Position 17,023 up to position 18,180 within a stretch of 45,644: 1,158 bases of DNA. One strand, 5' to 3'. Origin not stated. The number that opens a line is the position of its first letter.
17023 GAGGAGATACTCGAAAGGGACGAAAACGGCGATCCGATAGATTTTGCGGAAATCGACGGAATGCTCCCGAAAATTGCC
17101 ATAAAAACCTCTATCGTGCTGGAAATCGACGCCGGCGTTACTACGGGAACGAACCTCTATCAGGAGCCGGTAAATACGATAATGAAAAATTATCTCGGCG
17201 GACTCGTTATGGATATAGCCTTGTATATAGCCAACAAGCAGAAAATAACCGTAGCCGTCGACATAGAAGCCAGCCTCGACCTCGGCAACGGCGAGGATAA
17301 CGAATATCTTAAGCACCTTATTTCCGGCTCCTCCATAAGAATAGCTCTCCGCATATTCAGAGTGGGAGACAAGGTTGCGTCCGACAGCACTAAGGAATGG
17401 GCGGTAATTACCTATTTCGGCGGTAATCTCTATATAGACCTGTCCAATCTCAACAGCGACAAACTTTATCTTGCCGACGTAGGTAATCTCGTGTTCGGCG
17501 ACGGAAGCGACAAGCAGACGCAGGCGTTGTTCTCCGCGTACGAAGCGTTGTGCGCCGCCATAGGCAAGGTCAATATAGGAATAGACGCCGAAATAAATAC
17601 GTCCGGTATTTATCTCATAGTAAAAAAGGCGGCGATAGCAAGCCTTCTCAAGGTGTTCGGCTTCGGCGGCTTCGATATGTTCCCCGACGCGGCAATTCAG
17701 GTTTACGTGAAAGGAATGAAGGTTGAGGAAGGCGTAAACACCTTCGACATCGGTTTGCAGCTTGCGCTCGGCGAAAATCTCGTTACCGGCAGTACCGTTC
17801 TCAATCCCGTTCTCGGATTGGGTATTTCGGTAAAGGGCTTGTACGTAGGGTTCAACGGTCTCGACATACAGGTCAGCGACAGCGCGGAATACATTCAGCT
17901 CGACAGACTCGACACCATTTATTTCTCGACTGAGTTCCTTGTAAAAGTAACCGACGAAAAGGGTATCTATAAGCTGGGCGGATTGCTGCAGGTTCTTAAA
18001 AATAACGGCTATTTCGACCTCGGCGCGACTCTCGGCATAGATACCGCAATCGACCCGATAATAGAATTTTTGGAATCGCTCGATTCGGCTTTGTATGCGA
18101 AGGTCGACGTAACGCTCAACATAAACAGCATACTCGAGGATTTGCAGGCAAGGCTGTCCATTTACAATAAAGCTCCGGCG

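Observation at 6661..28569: Hidden periodicity: a very divergent two-motif (A then B) module recurs 13-14 times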

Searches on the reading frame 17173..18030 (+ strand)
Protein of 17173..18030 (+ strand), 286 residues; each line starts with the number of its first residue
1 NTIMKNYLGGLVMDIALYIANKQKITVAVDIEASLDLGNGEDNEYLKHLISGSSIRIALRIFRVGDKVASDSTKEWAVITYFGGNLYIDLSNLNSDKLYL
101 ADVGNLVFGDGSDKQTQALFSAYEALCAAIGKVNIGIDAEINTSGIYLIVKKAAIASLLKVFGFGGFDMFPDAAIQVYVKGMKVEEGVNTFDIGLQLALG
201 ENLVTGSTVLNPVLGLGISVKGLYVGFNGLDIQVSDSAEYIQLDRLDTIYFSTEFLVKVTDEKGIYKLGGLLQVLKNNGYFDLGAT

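Call 37: search_solved_structures(query=A3, max_evalue=10, show_alignments=2)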
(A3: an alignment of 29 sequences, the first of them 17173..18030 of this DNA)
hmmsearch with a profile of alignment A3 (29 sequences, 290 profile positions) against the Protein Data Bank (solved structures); distinct sequences matched with E-value up to 10: 1.
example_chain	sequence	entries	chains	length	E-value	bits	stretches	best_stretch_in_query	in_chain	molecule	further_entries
3c12_A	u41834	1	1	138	0.28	14.1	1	86-160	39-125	Flagellar protein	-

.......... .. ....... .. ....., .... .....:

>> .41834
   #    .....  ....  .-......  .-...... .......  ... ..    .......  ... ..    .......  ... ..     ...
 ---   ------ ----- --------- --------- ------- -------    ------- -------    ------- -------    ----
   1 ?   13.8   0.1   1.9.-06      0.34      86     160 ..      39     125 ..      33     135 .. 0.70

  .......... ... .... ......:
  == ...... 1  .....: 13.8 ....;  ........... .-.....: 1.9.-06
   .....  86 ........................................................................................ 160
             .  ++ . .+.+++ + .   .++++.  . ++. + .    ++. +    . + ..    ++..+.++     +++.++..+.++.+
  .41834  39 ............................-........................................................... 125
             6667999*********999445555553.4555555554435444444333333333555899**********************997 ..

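Call 38: search_protein_families(library=pfam, alignment_id=A3, max_evalue=1)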
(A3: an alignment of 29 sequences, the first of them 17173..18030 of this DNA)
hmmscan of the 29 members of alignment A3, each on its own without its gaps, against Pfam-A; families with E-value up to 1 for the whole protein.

A. member 1, window:17173-18030:+ (286 aa): 0 families

B. families by the number of members that match (of 29 scanned): 13 families
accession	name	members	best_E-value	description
PF09870.14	DUF2097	1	0.026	Uncharacterized protein conserved in archaea (DUF2097)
PF07202.18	Tcp10_C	1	0.028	T-complex protein 10 C-terminus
PF10651.15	BppU_N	1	0.029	BppU N-terminal domain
PF08829.15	AlphaC_N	1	0.059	Alpha C protein N terminal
PF10602.15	RPN7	1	0.099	26S proteasome subunit RPN7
PF03718.19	Glyco_hydro_49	1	0.12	Glycosyl hydrolase family 49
PF04045.19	P34-Arc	1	0.12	Arp2/3 complex, 34 kD subunit p34-Arc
PF13499.12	EF-hand_7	1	0.13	EF-hand domain pair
PF22746.1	SHOCT-like_DUF2089-C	1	0.16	SHOCT-like domain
PF07581.17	Glug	1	0.16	The GLUG motif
PF08173.16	YbgT_YccB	1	0.18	Membrane bound YbgT-like protein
PF07766.19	LETM1_RBD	1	0.21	LETM1-like, RBD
PF15789.10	Hyr1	1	0.3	Hyphally regulated cell wall GPI-anchored protein 1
